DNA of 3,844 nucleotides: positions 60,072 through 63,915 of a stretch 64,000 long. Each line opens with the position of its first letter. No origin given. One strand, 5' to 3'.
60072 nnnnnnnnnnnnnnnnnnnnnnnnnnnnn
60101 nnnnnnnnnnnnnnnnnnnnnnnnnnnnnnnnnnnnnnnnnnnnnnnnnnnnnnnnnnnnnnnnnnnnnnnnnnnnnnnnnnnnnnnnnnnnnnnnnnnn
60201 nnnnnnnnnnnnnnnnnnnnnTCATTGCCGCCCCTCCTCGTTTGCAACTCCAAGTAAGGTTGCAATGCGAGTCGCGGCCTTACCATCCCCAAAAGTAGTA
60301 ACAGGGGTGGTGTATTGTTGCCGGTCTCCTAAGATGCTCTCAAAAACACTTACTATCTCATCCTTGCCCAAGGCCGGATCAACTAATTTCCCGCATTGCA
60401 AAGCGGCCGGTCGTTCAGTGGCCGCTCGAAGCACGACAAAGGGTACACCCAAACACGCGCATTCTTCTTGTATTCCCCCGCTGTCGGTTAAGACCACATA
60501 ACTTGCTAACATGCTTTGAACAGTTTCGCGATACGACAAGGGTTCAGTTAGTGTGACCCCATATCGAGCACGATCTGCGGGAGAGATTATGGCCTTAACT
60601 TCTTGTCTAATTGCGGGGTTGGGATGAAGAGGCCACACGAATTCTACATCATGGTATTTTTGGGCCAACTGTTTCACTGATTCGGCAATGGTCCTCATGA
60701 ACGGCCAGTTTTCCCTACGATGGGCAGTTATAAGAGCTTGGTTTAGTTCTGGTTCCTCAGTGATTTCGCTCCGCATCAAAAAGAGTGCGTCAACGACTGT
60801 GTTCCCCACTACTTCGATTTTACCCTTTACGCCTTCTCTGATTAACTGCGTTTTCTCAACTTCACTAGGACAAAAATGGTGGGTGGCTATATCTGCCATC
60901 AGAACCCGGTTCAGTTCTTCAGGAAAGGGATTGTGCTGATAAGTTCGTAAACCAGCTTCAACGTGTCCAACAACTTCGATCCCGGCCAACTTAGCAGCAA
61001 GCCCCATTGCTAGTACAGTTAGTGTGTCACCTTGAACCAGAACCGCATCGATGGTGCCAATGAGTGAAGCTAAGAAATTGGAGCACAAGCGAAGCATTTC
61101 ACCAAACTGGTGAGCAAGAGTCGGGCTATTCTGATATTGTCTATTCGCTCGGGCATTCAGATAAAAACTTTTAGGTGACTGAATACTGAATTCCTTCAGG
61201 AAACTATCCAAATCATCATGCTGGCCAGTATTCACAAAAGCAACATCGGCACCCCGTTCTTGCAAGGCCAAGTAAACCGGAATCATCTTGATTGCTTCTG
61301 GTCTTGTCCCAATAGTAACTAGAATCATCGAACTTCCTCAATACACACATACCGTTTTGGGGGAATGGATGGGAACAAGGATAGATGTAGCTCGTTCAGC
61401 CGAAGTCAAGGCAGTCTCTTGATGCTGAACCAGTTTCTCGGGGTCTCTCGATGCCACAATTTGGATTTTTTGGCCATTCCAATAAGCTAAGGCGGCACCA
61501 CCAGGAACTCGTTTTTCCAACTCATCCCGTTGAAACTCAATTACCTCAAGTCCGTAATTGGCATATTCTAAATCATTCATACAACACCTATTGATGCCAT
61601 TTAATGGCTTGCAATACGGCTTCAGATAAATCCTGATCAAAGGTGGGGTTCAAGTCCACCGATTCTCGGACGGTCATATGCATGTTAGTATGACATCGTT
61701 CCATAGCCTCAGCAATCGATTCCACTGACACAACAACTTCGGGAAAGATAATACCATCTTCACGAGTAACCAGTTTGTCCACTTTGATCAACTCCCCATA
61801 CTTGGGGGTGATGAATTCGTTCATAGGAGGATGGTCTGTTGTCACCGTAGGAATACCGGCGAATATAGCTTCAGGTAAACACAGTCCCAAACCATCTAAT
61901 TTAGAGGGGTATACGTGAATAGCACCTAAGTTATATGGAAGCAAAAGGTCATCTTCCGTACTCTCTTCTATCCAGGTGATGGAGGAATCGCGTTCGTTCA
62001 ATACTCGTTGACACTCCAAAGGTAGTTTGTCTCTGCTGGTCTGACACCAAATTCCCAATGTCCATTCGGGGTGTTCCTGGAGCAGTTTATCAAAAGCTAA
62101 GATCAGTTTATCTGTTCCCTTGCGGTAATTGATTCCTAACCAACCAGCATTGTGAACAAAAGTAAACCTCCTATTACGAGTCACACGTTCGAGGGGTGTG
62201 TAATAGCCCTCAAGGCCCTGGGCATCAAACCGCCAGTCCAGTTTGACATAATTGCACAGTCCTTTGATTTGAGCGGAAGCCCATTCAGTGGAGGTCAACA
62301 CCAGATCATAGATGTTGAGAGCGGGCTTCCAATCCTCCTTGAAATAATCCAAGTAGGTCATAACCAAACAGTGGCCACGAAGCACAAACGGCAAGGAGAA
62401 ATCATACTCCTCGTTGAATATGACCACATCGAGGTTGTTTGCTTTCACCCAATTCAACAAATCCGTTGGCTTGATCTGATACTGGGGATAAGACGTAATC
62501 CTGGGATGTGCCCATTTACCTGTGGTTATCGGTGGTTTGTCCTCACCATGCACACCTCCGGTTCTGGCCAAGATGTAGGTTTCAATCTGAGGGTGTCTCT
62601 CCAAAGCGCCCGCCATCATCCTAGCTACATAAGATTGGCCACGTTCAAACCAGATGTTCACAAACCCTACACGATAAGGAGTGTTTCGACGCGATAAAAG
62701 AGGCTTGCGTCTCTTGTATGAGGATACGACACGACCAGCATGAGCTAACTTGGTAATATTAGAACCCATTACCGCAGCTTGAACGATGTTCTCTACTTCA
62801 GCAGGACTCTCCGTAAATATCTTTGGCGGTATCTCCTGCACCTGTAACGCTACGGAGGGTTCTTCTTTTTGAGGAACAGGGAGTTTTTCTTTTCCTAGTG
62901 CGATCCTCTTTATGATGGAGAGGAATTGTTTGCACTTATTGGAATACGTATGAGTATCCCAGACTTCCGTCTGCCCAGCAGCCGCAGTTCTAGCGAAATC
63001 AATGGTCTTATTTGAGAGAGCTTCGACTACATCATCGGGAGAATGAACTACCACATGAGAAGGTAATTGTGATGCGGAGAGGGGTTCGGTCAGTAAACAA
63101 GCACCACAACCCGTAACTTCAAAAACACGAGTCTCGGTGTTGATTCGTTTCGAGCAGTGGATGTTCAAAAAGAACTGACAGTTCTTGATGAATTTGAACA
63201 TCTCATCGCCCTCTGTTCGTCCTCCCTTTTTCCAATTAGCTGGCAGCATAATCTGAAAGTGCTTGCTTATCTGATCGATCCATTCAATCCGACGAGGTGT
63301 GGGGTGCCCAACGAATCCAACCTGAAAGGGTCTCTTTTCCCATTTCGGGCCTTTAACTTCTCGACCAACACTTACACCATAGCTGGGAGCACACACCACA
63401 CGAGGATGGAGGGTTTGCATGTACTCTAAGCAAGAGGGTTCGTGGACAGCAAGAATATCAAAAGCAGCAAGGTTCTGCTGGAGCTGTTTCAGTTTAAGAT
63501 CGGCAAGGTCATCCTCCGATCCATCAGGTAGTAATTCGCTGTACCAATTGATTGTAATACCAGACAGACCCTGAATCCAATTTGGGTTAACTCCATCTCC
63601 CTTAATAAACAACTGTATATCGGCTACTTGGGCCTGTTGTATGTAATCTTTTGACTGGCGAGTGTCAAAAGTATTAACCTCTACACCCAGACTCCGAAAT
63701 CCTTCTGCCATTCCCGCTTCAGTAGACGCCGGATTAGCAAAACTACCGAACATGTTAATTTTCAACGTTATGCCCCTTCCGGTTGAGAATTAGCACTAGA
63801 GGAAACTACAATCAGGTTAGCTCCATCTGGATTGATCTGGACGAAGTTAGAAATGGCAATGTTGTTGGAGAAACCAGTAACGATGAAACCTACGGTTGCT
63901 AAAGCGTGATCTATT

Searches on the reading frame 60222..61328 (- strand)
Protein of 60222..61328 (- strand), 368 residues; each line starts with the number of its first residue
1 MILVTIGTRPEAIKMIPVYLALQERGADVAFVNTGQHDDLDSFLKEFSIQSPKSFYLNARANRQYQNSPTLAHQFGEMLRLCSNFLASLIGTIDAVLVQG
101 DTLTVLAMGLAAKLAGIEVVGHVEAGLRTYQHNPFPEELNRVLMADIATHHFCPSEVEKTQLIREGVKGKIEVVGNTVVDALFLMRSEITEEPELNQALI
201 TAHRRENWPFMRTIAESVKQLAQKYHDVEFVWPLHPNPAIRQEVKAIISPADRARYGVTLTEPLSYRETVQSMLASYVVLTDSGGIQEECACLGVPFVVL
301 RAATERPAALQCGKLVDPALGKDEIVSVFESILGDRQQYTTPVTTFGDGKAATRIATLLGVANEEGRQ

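Call 33: find_encoding_contigs(protein=window:60222-61328:-, flank=10000, max_places=2)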
Protein window:60222-61328:- (368 aa): 7 contigs read that carry it; 1 place shown.
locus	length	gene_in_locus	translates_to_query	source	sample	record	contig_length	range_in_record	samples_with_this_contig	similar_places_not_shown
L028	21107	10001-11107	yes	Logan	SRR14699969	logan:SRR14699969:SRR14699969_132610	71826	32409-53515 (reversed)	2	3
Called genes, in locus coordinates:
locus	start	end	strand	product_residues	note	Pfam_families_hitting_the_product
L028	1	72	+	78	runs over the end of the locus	-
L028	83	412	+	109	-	-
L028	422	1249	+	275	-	PF00112:Peptidase_C1, PF13529:Peptidase_C39_2 (weak)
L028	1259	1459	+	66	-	-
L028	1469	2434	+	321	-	PF18905:DUF5661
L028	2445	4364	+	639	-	-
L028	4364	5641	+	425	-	-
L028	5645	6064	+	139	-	-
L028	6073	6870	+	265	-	PF21448:DNMK (weak)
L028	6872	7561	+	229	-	-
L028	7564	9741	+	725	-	PF13524:Glyco_trans_1_2, PF00534:Glycos_transf_1, PF13692:Glyco_trans_1_4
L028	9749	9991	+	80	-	-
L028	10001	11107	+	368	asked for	PF02350:Epimerase_2, PF13439:Glyco_transf_4 (faint), PF13579:Glyco_trans_4_4 (faint)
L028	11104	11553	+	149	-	-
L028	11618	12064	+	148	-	-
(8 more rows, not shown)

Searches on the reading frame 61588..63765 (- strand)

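Call 16: search_protein_families(library=phrogs, proteins=[window:61588-63765:-], max_evalue=0.001)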
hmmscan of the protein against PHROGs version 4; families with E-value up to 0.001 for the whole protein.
window:61588-63765:- (725 aa): 1 family
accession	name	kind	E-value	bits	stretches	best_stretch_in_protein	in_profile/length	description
phrog_2170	-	moron, auxiliary metabolic gene and host takeover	1.2e-08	35.4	1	546-656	189-297/374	glycosyltransferase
